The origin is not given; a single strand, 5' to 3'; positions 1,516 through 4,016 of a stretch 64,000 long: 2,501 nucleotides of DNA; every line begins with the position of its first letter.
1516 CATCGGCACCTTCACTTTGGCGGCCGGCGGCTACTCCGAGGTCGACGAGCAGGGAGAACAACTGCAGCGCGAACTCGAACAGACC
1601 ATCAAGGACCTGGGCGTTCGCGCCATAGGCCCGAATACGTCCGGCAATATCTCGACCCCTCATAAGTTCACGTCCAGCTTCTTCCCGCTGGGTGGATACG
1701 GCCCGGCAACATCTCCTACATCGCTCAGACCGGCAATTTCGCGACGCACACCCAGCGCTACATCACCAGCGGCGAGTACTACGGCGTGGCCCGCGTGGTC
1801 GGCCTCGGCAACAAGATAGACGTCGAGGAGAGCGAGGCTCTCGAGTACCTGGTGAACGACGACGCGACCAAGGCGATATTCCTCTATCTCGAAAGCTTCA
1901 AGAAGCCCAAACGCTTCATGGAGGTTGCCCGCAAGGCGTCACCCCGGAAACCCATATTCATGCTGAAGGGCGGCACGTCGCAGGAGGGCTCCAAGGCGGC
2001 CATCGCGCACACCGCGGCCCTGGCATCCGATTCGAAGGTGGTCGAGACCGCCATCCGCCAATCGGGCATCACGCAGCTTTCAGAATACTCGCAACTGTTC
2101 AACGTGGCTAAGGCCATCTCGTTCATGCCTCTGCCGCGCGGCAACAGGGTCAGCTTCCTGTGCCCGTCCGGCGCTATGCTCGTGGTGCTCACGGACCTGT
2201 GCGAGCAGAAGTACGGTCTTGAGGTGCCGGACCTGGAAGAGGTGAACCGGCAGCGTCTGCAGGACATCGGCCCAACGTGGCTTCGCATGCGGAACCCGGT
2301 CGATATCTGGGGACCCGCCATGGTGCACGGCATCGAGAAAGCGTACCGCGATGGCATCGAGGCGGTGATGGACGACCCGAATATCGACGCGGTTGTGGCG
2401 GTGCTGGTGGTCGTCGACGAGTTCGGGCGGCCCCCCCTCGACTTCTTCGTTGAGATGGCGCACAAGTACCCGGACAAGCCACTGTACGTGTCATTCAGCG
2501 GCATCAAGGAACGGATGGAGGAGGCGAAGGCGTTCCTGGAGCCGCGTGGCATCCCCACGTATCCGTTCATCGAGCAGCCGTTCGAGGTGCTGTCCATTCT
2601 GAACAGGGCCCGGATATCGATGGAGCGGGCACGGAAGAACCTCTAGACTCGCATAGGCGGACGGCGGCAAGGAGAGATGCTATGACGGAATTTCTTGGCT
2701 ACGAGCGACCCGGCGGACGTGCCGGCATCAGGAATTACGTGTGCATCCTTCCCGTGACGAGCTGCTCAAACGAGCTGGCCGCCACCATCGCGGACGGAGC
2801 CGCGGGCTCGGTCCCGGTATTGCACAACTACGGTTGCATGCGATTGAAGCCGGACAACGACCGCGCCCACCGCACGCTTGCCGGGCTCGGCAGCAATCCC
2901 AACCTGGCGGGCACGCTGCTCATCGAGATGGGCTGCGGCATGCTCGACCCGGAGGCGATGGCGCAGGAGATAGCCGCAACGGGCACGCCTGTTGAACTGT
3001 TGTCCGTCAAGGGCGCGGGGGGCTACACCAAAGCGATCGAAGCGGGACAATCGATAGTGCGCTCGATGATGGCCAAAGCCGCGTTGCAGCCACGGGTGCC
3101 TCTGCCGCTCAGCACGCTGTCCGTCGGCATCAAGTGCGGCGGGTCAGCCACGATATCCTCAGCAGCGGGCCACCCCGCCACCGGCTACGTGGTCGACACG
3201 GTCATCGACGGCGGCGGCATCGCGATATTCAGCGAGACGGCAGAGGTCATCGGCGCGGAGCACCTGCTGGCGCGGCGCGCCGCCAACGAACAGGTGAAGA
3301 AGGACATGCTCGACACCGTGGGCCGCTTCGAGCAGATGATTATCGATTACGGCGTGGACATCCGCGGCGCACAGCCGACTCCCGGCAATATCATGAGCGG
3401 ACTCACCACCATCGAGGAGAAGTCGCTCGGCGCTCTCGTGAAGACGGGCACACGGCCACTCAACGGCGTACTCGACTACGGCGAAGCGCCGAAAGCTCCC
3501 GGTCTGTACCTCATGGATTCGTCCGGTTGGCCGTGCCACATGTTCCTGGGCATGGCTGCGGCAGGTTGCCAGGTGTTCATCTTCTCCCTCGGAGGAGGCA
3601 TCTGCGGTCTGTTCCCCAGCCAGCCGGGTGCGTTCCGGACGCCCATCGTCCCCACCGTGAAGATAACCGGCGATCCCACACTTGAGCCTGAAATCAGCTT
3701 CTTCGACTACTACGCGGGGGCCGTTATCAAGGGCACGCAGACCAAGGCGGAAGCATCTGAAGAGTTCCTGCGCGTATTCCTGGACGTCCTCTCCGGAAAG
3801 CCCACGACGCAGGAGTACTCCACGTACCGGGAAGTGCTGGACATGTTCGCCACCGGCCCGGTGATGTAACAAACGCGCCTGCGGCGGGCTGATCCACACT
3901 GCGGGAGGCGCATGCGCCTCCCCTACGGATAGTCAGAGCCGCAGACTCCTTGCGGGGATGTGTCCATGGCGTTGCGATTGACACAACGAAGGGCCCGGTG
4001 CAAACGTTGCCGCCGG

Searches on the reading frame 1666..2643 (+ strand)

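Call 44: search_protein_families(library=pfam, proteins=[window:1666-2643:+], max_evalue=0.0001)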
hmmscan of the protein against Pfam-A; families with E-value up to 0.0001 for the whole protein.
window:1666-2643:+ (326 aa): 1 family
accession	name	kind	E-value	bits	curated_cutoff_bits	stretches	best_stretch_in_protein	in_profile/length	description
PF13607.11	Succ_CoA_lig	-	5.9e-43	146.4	27.4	1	13-150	1-137/138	Succinyl-CoA ligase like flavodoxin domain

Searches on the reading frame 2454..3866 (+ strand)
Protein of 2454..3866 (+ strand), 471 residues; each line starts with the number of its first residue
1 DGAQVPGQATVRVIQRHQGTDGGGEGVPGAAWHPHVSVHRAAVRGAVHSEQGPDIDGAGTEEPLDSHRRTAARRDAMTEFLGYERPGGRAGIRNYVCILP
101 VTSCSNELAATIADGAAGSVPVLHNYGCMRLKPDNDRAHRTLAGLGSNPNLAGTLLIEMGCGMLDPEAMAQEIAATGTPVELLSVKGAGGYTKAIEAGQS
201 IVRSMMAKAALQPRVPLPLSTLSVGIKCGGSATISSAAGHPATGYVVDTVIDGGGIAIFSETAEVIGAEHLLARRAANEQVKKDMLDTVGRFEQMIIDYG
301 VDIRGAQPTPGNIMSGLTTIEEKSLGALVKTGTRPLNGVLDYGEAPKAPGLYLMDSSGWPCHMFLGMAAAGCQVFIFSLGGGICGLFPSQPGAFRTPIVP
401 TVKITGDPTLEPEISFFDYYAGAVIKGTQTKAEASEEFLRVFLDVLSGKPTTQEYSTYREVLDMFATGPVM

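Call 44: search_protein_families(library=pfam, proteins=[window:2454-3866:+], max_evalue=0.0001)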
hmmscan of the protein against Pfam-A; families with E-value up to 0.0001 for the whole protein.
window:2454-3866:+ (471 aa): 2 families
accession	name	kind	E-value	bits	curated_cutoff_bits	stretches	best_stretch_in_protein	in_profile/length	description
PF20629.2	GD_AH_C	-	2.9e-64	217.2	26.8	1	219-461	1-234/242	D-galactarate/Altronate dehydratase, C-terminal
PF04295.18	GD_AH_second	-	2e-32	112.5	27.3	1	82-209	1-135/136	D-galactarate dehydratase/Altronate hydrolase, second domain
